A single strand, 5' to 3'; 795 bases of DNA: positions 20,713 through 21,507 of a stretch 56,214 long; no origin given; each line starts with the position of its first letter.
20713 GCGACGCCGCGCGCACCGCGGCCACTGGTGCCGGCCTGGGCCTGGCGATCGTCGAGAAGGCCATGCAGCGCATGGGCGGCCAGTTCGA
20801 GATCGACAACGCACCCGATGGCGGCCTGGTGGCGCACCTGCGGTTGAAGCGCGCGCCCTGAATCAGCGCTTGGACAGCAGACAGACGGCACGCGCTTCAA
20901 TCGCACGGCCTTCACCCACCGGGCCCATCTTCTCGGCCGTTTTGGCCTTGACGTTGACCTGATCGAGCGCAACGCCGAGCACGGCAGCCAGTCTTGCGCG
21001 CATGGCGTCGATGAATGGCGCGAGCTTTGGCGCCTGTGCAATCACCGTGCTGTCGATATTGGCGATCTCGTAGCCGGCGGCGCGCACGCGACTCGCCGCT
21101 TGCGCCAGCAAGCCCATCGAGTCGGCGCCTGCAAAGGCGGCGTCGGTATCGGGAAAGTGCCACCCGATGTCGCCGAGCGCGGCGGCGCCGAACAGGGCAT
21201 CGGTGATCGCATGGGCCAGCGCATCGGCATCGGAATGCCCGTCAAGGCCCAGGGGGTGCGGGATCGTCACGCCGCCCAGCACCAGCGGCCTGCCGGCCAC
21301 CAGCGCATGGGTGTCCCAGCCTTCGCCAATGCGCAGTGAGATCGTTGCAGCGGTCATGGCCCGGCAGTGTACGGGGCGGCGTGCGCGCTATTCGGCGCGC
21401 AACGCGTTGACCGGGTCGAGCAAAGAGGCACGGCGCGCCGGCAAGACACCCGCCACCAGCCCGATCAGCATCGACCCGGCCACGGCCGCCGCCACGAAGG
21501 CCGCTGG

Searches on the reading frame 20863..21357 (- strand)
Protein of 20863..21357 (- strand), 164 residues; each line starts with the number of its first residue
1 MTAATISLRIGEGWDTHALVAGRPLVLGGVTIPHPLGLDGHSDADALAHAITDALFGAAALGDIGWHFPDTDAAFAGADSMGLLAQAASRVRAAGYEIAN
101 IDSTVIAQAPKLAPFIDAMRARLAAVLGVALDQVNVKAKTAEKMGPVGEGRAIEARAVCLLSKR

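Call 5: search_protein_families(library=pfam, proteins=[window:20863-21357:-])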
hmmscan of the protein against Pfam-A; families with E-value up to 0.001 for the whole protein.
window:20863-21357:- (164 aa): 1 family
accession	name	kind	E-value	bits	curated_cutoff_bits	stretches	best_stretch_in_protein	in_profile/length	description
PF02542.21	YgbB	-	3.8e-64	216.2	26.7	1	8-161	1-154/155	YgbB family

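Call 6: search_protein_families(library=ncbifam, proteins=[window:20863-21357:-])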
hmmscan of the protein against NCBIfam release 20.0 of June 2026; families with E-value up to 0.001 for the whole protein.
window:20863-21357:- (164 aa): 2 families
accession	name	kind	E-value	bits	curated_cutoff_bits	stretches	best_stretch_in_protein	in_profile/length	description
NF006899.0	PRK09382.1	equivalog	4.5e-59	200.5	417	1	7-159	225-377/387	bifunctional 2-C-methyl-D-erythritol 4-phosphate cytidylyltransferase/2-C-methyl-D-erythritol 2,4-cyclodiphosphate synthase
TIGR00151.1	ispF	equivalog_domain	1.2e-58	197.6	116.45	1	9-163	1-155/155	2-C-methyl-D-erythritol 2,4-cyclodiphosphate synthase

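Call 12: find_related_loci(query=window:20863-21357:-, collection=genome_contigs, flank=10000)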
Query window:20863-21357:- (164 aa) in genome_contigs; peptide patterns used: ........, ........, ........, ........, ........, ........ (x = any residue, [..] = any of these).
600 stretches matched a pattern (row limit reached: there are more); 535 encode a relative of the query (tblastn E <= 1e-3); the best 80 are kept; 80 distinct loci.
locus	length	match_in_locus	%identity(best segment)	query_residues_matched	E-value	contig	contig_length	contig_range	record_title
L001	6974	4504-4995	84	1-164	5e-87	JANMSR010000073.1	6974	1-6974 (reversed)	MAG: Burkholderiales bacterium isolate SOY_29_metabat_373 SOY_29_k141_3974012, whole genome shotgun sequence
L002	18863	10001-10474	86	5-162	1e-85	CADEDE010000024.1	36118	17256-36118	MAG: uncultured Burkholderiales bacterium isolate Burkholderiales sp. RBC009 genome assembly, contig: MAG009_24, whole g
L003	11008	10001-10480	82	4-163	4e-82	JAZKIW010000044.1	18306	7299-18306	MAG: Pseudomonadota bacterium isolate ADI_DC_SW_02_SPN_11032020-bin065 DCSW02SPN_B065_0_000000000044, whole genome shotg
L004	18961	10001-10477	83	4-162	7e-82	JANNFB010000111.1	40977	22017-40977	MAG: Burkholderiales bacterium isolate OTE_75_metabat_343 OTE_75_k141_3168218, whole genome shotgun sequence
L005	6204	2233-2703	82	6-162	2e-80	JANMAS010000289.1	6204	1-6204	MAG: Burkholderiales bacterium isolate OTE_1_metabat_61 OTE_1_k141_2497478, whole genome shotgun sequence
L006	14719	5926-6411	77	1-162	5e-78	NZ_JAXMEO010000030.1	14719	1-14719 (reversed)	MAG: Roseateles sp. isolate STL-PRO64 C4.73.fa-30, whole genome shotgun sequence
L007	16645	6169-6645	78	3-161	2e-78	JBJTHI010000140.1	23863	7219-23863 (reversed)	MAG: Burkholderiales bacterium isolate samp_4315_concoct_118 samp_4315_870652, whole genome shotgun sequence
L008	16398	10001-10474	77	7-164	1e-77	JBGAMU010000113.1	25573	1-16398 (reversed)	MAG: Burkholderiaceae bacterium isolate MAG_AAO_AS.9 AAOAS-9_scaffold_7564, whole genome shotgun sequence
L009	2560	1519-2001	78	4-164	2e-79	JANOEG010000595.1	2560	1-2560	MAG: Burkholderiales bacterium isolate SOY_65_metabat_391 SOY_65_k141_848165, whole genome shotgun sequence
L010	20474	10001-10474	78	7-164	1e-77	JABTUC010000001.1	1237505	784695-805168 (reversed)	MAG: Ideonella sp. isolate H3_PRO2 seq001, whole genome shotgun sequence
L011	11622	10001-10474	78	7-164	8e-77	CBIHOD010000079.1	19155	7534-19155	MAG TPA_asm: uncultured Burkholderiales bacterium isolate SRR18156197_binner13_Refined_28 genome assembly, contig: ERZ27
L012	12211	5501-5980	79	3-162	1e-76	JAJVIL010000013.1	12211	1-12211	MAG: Burkholderiaceae bacterium isolate Bin_7R c_000000010810, whole genome shotgun sequence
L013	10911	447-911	78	7-161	1e-76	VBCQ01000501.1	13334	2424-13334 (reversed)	MAG: Betaproteobacteria bacterium isolate BP_21 14_0903_13_30cm_scaffold_13166219, whole genome shotgun sequence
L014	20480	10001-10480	84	5-164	6e-77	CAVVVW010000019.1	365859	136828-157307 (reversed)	MAG: uncultured beta proteobacterium isolate MFD04651.bin.1.139 genome assembly, contig: contig_3424, whole genome shotg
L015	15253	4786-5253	76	8-163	1e-76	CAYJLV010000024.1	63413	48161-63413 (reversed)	MAG TPA_asm: uncultured Burkholderiaceae bacterium isolate ERP124720_co1_87 genome assembly, contig: NODE_634_length_634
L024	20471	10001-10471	77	7-163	4e-75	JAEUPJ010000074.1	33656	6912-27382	MAG: Roseateles sp. isolate new MAG-222 k141_3441970, whole genome shotgun sequence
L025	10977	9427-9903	77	4-162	3e-75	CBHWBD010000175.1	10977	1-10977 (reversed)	MAG TPA_asm: uncultured Comamonadaceae bacterium isolate ERR14722429_binner123_Refined_23 genome assembly, contig: ERZ27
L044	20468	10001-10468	78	7-162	7e-74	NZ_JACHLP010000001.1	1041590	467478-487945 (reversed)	Roseateles oligotrophus strain S00239 Ga0436337_01, whole genome shotgun sequence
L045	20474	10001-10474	77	6-163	6e-74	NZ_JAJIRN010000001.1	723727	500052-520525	Roseateles oligotrophus strain CHU3 42519-assmbly_contig_1, whole genome shotgun sequence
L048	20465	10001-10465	79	8-162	1e-73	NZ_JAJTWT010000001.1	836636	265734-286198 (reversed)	Pelomonas caseinilytica strain P7 contig1, whole genome shotgun sequence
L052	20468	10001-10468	77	7-162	9e-74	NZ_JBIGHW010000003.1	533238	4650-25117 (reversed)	Pelomonas margarita strain LKC17W NODE_3_length_533238_cov_48.240976, whole genome shotgun sequence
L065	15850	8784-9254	75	5-161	1e-72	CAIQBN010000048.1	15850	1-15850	MAG: uncultured beta proteobacterium isolate Loclat_bin-18735 genome assembly, contig: bin-18735:048/703, whole genome s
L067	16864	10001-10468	74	8-163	8e-73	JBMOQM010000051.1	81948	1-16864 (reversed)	MAG: Pseudomonadota bacterium isolate Betzabe_MAG154 MAG154_51, whole genome shotgun sequence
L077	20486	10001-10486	72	2-163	1e-72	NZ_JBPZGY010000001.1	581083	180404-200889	Roseateles sp. DB2 contig1, whole genome shotgun sequence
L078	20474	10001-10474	74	6-163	2e-72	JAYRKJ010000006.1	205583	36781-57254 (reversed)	MAG: Burkholderiaceae bacterium isolate XM2_XAASGE1bin.12 NODE_89_length_205583_cov_4.816598, whole genome shotgun seque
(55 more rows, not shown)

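Call 17: search_protein_families(library=pfam, proteins=[L006:3697-5979:-, L024:7275-9989:+, L024:6958-7242:+, L077:9613-9993:+, L078:9604-9981:+, L067:8526-9935:-, L067:7137-8024:-, L015:3959-4474:+, L052:5789-6910:+, L052:9173-9916:-], max_evalue=0.0001)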
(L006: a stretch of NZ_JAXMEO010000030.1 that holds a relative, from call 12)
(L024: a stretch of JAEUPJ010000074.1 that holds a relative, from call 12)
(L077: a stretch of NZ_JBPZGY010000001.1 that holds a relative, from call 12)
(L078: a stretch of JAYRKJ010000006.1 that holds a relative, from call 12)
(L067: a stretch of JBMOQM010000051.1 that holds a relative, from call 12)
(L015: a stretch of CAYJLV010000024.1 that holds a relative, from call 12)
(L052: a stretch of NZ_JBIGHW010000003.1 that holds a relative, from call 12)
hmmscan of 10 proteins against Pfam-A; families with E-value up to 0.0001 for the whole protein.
L006:3697-5979:- (760 aa): 1 family
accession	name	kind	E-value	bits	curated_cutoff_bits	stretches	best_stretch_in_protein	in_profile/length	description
PF01734.28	Patatin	-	2.5e-34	119.6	27.7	1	61-253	1-190/191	Patatin-like phospholipase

L024:7275-9989:+ (904 aa): 0 families

L024:6958-7242:+ (94 aa): 0 families

L077:9613-9993:+ (126 aa): 0 families

L078:9604-9981:+ (125 aa): 0 families

L067:8526-9935:- (469 aa): 1 family
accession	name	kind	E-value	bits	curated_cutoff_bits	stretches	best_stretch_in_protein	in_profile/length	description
PF00909.26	Ammonium_transp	-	2e-87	294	23.2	1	81-458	2-395/399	Ammonium Transporter Family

L067:7137-8024:- (295 aa): 2 families
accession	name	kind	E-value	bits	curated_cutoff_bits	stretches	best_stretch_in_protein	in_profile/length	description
PF06414.18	Zeta_toxin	-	6e-13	49.1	22.3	1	14-159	8-165/199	Zeta toxin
PF13671.12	AAA_33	-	2.2e-10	41.4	27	1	25-154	1-134/143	AAA domain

L015:3959-4474:+ (171 aa): 1 family
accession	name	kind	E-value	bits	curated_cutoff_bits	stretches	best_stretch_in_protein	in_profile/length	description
PF05016.21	ParE_toxin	-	3.4e-09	37.6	23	1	55-161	1-87/89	ParE toxin of type II toxin-antitoxin system, parDE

L052:5789-6910:+ (373 aa): 3 families
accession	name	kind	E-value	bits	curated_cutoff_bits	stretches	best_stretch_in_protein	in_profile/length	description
PF13458.12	Peripla_BP_6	-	1.8e-36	127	31.7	1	26-341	2-314/343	Periplasmic binding protein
PF01094.35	ANF_receptor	-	9.2e-07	28.7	25.4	1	54-182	11-143/353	Receptor family ligand binding region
PF13433.12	Peripla_BP_5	-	7.6e-06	25.7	27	1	32-122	7-98/363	Periplasmic binding protein domain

L052:9173-9916:- (247 aa): 0 families

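Call 39: search_protein_families(library=pfam, proteins=[L065:3609-7334:+, L065:7639-8199:+, L065:8222-8635:+, L025:872-3904:-, L048:3355-5280:-, L045:484-1944:-, L044:6775-7518:+, L024:9195-9935:-, L067:8110-8454:-, L044:1594-4524:-], max_evalue=0.0001)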
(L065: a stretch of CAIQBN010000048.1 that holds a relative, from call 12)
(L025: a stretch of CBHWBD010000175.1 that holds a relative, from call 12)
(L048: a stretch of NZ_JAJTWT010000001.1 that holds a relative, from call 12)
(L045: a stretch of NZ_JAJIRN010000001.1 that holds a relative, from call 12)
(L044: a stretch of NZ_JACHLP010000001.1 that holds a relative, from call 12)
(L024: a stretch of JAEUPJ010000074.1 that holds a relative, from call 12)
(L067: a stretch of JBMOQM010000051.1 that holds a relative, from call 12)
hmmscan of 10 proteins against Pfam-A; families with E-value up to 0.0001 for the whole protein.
L065:3609-7334:+ (1241 aa): 8 families
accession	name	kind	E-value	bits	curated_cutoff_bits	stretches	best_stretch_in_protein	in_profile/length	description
PF00005.33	ABC_tran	-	7.8e-49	166.2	25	2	1010-1157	2-137/137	ABC transporter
PF00664.28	ABC_membrane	-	1.9e-35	123.3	28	2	687-937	17-267/274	ABC transporter transmembrane region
PF13401.12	AAA_22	-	5.2e-09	36.9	27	0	410-454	5-43/130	AAA domain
PF02463.25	SMC_N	-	2e-08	34.4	40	0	1097-1201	122-213/220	RecF/RecN/SMC N terminal domain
PF13191.12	AAA_16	-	1.9e-07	32.2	32.6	0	410-537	24-140/167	AAA ATPase domain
PF25199.1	nSTAND_NTPase5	-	1.7e-06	28.3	34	0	402-447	27-79/145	Novel STAND NTPase 5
PF01935.23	DUF87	-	7e-06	26.7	23.2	0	1020-1052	24-57/220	Helicase HerA, central domain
PF20720.3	nSTAND3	-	2.9e-05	24.3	27.2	0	401-441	8-48/155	Novel STAND NTPase 3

L065:7639-8199:+ (186 aa): 0 families

L065:8222-8635:+ (137 aa): 0 families

L025:872-3904:- (1010 aa): 2 families
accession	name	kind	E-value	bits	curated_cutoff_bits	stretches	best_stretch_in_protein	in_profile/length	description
PF17210.9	SdrD_B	-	1.1e-11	45.3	29.7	1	929-973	21-65/112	SdrD B-like domain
PF13620.12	CarboxypepD_reg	-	3.9e-08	34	32.3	1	929-973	11-55/82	Carboxypeptidase regulatory-like domain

L048:3355-5280:- (641 aa): 3 families
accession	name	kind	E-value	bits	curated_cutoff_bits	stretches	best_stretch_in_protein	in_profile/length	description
PF00015.26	MCPsignal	-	8.6e-35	120.6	34.6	1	455-613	2-167/172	Methyl-accepting chemotaxis protein (MCP) signalling domain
PF08376.15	NIT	-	1.5e-11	45.6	24.9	1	64-302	1-235/239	Nitrate and nitrite sensing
PF00672.30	HAMP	-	6.3e-08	33.3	25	1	350-392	11-53/53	HAMP domain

L045:484-1944:- (486 aa): 1 family
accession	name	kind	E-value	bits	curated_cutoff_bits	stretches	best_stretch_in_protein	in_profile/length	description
PF03572.23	Peptidase_S41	-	6e-21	75.2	24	1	281-456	1-163/165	Peptidase family S41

L044:6775-7518:+ (247 aa): 0 families

L024:9195-9935:- (246 aa): 0 families

L067:8110-8454:- (114 aa): 1 family
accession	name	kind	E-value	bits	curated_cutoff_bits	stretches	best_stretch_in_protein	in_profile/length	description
PF02604.26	PhdYeFM_antitox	-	2e-11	43.9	29.8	1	19-71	4-56/74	Antitoxin Phd_YefM, type II toxin-antitoxin system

L044:1594-4524:- (976 aa): 4 families
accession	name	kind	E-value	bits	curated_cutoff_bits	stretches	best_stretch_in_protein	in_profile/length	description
PF00069.31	Pkinase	-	4.6e-36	125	31.7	1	86-346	1-259/263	Protein kinase domain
PF07714.23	PK_Tyr_Ser-Thr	-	1.6e-21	77.2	23.1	1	88-286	3-206/258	Protein tyrosine and serine/threonine kinase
PF13424.12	TPR_12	-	4.3e-09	36.9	30.1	1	760-823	5-68/77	Tetratricopeptide repeat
PF03109.22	ABC1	-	7.5e-07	29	22.9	1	158-234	141-217/244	ABC1 atypical kinase-like domain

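Call 40: search_protein_families(library=padloc, proteins=[L006:3697-5979:-, L065:3609-7334:+, L067:7137-8024:-, L077:9613-9993:+], max_evalue=0.001)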
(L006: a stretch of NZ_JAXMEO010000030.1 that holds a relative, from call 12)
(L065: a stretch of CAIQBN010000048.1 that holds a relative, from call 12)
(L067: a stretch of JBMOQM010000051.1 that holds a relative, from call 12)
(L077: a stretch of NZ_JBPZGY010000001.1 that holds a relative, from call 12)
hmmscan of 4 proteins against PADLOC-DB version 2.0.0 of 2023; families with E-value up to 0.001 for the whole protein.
L006:3697-5979:- (760 aa): 3 families
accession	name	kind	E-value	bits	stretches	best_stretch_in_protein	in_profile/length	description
PDLC00758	Effector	-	2.6e-12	44.7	1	61-118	9-72/331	Phospholipase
PDLC00757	Effector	-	5.2e-09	33.9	1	61-117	13-74/331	Phospholipase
PDLC00755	Effector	-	0.00034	17.8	1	61-117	14-75/311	Phospholipase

L065:3609-7334:+ (1241 aa): 4 families
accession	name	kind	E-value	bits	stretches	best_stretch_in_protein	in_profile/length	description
PDLC04135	mad3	-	7.9e-42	142.1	2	507-590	259-346/374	mads_3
PDLC04140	mad8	-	5.2e-13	47.2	2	396-456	12-67/314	mads_8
PDLC03841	LeoBC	-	0.00011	19.4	0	1022-1059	80-98/601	-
PDLC04164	AriA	-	0.0007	17.2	0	1128-1188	171-234/253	-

L067:7137-8024:- (295 aa): 0 families

L077:9613-9993:+ (126 aa): 0 families

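Call 47: search_protein_families(library=pfam, proteins=[L077:9613-9993:+, L009:1175-1522:+], max_evalue=5)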
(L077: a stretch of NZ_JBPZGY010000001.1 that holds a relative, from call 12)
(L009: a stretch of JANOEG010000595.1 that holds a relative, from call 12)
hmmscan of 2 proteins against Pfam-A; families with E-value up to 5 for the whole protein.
L077:9613-9993:+ (126 aa): 0 families

L009:1175-1522:+ (116 aa): 4 families
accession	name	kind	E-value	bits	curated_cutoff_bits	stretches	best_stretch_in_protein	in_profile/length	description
PF00903.31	Glyoxalase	-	1.4e-10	42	20.6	1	6-107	7-120/121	Glyoxalase/Bleomycin resistance protein/Dioxygenase superfamily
PF22677.2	Ble-like_N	-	4.2e-05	23.7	24.5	1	7-36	8-39/41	Bleomycin resistance protein-like N-terminal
PF12681.13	Glyoxalase_2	-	0.0068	16.8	30.1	1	6-102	6-107/118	Glyoxalase-like domain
PF24094.1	DEATH_SH3BP4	-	0.3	11.5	27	1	39-74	15-54/107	SH3BP4, DEATH domain-like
